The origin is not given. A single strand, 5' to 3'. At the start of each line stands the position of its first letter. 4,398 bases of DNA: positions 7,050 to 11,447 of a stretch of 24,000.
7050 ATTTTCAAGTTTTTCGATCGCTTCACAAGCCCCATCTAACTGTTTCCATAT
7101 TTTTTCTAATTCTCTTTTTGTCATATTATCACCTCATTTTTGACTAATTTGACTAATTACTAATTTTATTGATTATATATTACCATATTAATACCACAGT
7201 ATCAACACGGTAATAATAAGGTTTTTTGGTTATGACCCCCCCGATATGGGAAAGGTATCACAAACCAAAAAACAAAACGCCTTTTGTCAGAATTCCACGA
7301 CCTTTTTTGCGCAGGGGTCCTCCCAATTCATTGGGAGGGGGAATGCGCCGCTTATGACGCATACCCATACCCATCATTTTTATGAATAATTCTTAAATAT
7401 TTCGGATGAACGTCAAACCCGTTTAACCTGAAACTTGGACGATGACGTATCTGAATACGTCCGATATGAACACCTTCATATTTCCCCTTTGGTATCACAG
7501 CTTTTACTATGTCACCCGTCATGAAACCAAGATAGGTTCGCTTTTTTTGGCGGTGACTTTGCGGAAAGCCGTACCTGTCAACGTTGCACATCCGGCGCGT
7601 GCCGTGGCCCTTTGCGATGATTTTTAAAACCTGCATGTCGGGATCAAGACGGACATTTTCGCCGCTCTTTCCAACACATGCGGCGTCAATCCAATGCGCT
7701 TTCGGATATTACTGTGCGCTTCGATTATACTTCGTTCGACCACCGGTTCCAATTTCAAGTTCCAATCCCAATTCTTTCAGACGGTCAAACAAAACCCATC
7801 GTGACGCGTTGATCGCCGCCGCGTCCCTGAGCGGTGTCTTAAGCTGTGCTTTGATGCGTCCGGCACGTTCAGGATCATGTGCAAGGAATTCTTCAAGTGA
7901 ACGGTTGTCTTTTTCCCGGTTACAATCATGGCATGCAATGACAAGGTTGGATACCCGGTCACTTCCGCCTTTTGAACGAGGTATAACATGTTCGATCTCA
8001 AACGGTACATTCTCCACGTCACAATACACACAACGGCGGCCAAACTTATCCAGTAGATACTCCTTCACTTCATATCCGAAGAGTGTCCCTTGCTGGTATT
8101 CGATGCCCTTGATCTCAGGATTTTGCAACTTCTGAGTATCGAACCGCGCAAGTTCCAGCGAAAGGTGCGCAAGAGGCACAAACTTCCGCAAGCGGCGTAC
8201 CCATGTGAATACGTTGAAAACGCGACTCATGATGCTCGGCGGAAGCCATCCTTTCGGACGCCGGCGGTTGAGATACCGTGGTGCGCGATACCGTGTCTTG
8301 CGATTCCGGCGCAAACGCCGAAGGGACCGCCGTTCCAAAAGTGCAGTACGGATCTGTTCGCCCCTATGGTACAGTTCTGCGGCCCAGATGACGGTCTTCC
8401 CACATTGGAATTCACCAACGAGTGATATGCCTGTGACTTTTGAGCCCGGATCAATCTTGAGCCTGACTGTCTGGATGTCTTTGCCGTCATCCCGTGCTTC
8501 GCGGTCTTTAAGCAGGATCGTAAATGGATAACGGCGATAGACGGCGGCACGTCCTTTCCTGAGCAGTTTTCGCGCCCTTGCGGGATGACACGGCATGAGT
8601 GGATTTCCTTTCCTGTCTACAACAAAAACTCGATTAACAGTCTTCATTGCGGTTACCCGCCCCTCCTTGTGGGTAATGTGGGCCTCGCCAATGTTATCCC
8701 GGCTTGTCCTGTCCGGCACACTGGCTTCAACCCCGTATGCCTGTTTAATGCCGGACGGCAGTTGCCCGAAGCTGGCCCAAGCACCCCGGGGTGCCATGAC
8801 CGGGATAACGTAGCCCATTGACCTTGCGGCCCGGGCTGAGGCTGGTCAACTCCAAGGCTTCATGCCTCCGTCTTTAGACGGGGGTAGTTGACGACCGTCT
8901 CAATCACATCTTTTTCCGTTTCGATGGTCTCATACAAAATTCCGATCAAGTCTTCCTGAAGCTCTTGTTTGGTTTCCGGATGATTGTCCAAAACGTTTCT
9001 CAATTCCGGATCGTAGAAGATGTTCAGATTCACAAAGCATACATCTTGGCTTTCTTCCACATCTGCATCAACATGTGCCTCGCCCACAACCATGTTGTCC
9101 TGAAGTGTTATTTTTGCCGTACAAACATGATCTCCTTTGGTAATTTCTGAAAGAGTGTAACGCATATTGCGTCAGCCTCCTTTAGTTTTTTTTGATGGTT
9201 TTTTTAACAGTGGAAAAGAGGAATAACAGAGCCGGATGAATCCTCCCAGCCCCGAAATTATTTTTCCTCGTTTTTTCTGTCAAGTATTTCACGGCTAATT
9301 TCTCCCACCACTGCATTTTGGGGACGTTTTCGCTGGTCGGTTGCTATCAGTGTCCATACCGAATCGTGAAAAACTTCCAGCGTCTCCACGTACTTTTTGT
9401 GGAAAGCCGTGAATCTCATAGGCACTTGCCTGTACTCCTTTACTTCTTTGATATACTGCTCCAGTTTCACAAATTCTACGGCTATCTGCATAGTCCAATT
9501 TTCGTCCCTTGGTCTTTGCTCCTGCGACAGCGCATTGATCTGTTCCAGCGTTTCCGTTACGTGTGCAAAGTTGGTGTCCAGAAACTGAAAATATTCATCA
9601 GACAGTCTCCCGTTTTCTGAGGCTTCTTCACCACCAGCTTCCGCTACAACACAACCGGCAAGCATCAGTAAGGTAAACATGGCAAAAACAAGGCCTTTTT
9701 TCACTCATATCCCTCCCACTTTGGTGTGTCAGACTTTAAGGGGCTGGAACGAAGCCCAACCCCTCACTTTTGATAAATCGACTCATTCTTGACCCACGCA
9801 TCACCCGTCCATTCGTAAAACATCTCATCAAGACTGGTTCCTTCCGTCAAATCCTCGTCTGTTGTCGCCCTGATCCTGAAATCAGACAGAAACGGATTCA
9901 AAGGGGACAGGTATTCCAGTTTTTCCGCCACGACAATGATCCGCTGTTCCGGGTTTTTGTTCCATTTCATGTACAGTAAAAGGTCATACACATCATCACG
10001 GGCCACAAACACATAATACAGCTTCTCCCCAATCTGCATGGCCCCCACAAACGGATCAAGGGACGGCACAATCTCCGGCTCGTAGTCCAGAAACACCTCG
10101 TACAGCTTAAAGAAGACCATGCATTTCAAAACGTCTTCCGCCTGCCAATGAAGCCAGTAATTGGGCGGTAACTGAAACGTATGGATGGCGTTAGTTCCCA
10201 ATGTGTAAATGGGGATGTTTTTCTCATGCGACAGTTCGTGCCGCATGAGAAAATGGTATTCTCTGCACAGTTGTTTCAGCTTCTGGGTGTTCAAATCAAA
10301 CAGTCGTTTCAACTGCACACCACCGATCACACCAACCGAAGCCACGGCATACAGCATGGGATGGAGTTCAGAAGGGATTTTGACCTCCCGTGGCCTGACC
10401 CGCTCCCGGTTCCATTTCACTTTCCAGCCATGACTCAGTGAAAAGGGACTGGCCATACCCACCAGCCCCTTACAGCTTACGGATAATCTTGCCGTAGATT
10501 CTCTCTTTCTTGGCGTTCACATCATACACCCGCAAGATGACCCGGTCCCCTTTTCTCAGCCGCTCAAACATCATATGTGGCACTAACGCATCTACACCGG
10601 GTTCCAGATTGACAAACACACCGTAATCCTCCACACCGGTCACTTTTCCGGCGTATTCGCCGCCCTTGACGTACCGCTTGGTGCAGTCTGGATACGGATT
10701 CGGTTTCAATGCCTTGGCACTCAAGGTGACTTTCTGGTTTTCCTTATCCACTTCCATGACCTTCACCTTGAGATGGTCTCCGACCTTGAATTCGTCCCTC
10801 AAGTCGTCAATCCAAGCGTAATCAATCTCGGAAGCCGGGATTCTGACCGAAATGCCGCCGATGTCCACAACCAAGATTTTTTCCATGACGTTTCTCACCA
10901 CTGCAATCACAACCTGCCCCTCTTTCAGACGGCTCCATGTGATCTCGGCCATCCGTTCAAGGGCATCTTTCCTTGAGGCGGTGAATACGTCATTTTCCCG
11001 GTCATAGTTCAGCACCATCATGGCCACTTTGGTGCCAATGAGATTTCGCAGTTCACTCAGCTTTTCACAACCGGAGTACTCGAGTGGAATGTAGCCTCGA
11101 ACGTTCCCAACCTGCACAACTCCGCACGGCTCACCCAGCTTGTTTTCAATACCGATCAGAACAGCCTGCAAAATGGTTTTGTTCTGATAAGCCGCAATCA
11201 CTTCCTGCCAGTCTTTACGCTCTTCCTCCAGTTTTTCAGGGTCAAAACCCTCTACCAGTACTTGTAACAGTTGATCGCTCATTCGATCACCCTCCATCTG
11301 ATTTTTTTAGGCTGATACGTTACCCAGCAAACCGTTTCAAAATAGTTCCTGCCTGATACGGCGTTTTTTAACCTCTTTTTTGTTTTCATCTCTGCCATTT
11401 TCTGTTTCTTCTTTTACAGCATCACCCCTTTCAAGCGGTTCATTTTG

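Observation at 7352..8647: IscB nuclease split by exactly one in-frame TAA between HNH and RuvC-III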

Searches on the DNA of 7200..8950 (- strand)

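Call 8: search_dna_similar(query=window:7200-8950:-, collection=plasmids, mode=near)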
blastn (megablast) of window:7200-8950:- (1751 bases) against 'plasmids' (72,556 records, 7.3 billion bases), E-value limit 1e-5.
No match.

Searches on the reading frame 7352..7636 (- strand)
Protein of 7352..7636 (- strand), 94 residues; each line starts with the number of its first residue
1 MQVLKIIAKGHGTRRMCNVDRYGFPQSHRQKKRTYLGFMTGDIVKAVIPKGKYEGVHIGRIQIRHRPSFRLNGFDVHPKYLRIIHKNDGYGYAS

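Call 20: find_encoding_contigs(protein=window:7352-7636:-, flank=3000, max_places=8)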
Protein window:7352-7636:- (94 aa): no gene with exactly this product is on record in the collection.

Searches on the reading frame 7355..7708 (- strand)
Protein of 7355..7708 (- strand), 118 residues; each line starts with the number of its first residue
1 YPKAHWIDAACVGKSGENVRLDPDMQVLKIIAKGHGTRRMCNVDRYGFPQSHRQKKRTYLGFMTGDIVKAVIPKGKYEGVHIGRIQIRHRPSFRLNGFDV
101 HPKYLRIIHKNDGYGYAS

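Call 5: search_protein_families(library=pfam, proteins=[window:7355-7708:-], max_evalue=0.01)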
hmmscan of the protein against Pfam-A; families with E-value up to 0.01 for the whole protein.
seq(118 aa): 0 families

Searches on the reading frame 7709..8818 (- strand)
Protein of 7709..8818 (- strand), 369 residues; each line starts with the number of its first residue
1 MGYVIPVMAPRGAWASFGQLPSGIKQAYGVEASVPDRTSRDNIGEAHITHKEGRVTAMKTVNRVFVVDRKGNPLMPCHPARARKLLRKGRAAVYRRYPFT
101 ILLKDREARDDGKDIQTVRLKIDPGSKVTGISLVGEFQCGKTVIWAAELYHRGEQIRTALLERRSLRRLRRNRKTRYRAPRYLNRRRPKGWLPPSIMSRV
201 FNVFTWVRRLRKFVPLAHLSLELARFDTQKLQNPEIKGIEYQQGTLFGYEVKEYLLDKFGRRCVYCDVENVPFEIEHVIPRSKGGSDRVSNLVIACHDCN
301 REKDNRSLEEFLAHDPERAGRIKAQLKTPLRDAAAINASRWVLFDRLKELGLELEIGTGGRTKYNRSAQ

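Call 5: search_protein_families(library=pfam, proteins=[window:7712-8647:-], max_evalue=0.01)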
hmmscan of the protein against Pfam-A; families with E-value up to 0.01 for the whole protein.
seq(312 aa): 4 families
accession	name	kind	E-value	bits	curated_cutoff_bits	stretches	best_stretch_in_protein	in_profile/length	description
PF14239.11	RRXRR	-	3e-71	239.3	25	1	7-187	1-174/174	RRXRR protein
PF14279.12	HNH_5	-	9.7e-13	48.3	27.5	1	206-257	1-54/56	HNH endonuclease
PF01844.29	HNH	-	4.9e-11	43.1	21.4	1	206-249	1-47/47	HNH endonuclease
PF13395.12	HNH_4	-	2.8e-08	34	22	1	215-249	17-51/54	HNH endonuclease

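Call 19: find_encoding_contigs(protein=window:7709-8818:-, flank=3000, max_places=8)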
Protein window:7709-8818:- (369 aa): no gene with exactly this product is on record in the collection.

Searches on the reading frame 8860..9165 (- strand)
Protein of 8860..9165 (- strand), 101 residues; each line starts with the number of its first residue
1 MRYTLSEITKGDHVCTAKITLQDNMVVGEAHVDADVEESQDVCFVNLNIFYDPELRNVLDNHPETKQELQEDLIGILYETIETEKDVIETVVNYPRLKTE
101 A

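Call 40: find_encoding_contigs(protein=window:8860-9165:-, flank=4000, max_places=6)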
Protein window:8860-9165:- (101 aa): no gene with exactly this product is on record in the collection.

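Call 41: search_protein_families(library=pfam, proteins=[window:8860-9165:-], max_evalue=0.01)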
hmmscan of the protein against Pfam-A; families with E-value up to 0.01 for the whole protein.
window:8860-9165:- (101 aa): 0 families

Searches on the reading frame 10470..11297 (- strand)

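Call 23: search_protein_families(library=pfam, proteins=[window:10470-11297:-], max_evalue=0.001)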
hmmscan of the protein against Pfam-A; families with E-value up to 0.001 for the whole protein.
window:10470-11297:- (275 aa): 4 families
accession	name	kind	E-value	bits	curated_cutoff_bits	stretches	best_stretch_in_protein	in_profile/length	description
PF00575.29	S1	-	1.2e-18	67.6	22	2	124-195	2-74/74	S1 RNA binding domain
PF23459.1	S1_RRP5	-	7.2e-05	23.7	27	0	124-193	1-71/72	RRP5 S1 domain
PF24682.1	OB_RRP5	-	0.00015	21.9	27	1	122-190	12-81/90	RRP5 OB-fold domain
PF21710.3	Spt6_S1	-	0.00028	21.5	27.5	0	123-194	13-86/91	Spt6, S1/OB domain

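Call 24: search_protein_families(library=phrogs, proteins=[window:10470-11297:-], max_evalue=0.00001)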
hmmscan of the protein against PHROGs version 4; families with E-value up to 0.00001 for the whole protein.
window:10470-11297:- (275 aa): 0 families
